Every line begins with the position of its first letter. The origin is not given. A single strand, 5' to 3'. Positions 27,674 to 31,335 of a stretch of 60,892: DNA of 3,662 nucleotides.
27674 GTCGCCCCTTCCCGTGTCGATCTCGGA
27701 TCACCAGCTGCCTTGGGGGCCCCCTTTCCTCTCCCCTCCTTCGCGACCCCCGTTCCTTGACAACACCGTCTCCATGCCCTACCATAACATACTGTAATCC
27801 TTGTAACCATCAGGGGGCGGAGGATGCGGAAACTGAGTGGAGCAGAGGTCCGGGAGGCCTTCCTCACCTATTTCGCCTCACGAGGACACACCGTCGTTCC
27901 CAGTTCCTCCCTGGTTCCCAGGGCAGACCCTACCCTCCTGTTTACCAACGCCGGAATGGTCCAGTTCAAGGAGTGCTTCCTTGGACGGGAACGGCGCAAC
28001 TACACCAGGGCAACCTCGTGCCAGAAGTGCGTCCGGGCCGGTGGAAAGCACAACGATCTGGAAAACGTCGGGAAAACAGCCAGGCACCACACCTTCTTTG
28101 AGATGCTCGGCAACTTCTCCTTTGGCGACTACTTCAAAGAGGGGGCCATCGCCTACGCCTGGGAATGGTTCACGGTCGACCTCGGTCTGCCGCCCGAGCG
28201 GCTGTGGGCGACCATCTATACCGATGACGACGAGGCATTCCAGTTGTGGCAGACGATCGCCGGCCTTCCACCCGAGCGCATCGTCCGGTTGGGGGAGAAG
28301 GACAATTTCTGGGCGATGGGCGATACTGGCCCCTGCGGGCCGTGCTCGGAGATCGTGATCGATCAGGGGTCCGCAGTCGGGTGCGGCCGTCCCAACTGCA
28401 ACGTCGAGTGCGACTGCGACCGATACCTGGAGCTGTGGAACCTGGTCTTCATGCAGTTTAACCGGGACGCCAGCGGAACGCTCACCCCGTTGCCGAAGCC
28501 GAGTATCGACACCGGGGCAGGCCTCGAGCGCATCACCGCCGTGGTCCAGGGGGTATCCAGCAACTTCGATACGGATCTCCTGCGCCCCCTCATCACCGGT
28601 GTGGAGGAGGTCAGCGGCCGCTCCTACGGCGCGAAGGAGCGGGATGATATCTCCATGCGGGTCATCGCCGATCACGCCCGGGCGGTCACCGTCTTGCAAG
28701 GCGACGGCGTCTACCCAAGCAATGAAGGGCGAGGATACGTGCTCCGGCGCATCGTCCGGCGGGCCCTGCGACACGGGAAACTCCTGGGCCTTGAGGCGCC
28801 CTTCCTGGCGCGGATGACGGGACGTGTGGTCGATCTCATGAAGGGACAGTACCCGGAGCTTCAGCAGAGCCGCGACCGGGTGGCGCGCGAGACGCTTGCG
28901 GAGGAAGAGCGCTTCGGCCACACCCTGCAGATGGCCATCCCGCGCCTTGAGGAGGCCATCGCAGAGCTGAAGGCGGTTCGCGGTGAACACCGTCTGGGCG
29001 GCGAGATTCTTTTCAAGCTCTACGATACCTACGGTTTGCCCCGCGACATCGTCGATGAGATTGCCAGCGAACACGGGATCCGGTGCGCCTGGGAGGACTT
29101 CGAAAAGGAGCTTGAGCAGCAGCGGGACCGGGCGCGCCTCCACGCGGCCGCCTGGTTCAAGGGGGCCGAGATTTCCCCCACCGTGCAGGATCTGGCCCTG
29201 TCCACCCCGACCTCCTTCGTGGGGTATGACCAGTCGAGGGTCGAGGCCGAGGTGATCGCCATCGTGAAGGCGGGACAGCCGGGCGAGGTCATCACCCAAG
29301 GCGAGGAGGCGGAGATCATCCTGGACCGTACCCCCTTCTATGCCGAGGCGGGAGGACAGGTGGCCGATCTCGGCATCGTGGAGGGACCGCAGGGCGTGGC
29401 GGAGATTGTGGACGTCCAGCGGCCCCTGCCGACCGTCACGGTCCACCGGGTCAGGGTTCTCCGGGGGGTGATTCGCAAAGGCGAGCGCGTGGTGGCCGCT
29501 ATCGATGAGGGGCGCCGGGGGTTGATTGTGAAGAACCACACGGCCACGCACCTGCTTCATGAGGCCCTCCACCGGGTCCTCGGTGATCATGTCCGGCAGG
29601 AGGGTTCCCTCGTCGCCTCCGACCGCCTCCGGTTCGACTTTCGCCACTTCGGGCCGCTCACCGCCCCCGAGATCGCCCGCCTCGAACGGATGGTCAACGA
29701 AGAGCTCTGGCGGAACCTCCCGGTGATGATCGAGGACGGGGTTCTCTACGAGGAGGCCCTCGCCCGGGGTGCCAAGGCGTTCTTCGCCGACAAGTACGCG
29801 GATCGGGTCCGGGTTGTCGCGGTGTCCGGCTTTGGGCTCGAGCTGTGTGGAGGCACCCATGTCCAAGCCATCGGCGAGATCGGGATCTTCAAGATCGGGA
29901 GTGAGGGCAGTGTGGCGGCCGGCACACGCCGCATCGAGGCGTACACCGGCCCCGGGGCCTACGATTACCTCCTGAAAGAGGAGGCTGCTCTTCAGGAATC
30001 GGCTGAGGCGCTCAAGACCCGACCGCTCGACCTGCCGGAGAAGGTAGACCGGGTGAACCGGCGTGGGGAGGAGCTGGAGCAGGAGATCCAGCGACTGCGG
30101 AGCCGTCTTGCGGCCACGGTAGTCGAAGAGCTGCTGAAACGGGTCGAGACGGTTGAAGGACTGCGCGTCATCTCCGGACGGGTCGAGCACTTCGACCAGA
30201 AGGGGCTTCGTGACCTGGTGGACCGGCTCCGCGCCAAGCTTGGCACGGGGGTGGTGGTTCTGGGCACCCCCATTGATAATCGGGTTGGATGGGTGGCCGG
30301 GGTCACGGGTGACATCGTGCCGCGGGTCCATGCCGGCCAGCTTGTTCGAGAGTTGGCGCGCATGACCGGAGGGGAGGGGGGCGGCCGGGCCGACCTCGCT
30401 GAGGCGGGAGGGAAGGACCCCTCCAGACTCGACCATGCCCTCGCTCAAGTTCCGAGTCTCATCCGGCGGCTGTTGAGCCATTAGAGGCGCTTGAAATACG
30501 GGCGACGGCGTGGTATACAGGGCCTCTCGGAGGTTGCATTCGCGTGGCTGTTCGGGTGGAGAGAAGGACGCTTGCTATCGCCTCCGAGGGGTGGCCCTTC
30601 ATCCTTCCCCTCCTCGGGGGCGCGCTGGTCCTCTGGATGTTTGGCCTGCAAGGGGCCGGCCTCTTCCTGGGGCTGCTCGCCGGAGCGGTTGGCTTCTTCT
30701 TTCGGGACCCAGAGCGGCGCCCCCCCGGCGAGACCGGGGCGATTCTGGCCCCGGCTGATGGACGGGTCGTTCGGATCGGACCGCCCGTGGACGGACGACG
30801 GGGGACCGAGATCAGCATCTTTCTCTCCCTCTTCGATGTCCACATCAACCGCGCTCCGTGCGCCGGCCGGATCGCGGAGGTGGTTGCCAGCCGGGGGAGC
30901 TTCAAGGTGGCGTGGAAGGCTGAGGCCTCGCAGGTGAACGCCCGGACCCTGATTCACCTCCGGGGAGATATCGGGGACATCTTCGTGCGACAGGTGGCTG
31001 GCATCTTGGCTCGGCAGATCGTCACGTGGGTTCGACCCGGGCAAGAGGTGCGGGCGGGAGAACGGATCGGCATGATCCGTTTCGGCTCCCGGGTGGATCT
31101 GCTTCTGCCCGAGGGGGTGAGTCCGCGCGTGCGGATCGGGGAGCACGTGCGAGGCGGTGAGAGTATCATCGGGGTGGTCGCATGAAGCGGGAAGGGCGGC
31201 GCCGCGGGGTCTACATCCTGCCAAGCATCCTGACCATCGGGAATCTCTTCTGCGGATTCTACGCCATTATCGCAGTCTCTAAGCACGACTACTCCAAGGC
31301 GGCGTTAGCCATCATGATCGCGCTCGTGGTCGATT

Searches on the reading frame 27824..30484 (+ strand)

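Call 25: search_protein_families(library=pfam, proteins=[window:27824-30484:+], max_evalue=0.00001)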
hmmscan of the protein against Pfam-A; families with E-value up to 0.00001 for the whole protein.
window:27824-30484:+ (886 aa): 3 families
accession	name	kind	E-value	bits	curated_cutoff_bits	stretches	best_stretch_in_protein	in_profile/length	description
PF01411.24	tRNA-synt_2c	-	2.2e-207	690.4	30.3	1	8-562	1-550/552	tRNA synthetases class II (A)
PF02272.25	DHHA1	-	7.2e-14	52.5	25.9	1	782-880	4-100/102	DHHA1 domain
PF07973.19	tRNA_SAD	-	1.2e-13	51.3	24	1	662-705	1-44/44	Threonyl and Alanyl tRNA synthetase second additional domain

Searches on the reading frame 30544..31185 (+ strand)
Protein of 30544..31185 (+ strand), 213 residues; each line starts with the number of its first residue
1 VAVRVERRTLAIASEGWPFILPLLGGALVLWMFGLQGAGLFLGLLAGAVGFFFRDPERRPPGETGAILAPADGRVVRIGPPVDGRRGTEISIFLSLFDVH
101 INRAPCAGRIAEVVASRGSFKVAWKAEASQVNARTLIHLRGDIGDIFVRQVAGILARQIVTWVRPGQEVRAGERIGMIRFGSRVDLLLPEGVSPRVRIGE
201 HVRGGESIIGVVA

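Call 25: search_protein_families(library=pfam, proteins=[window:30544-31185:+], max_evalue=0.00001)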
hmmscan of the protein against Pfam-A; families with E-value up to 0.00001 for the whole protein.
window:30544-31185:+ (213 aa): 1 family
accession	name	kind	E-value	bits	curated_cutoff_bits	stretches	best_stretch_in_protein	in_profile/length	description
PF02666.20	PS_Dcarbxylase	-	4.1e-41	141.3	22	1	49-209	5-197/198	Phosphatidylserine decarboxylase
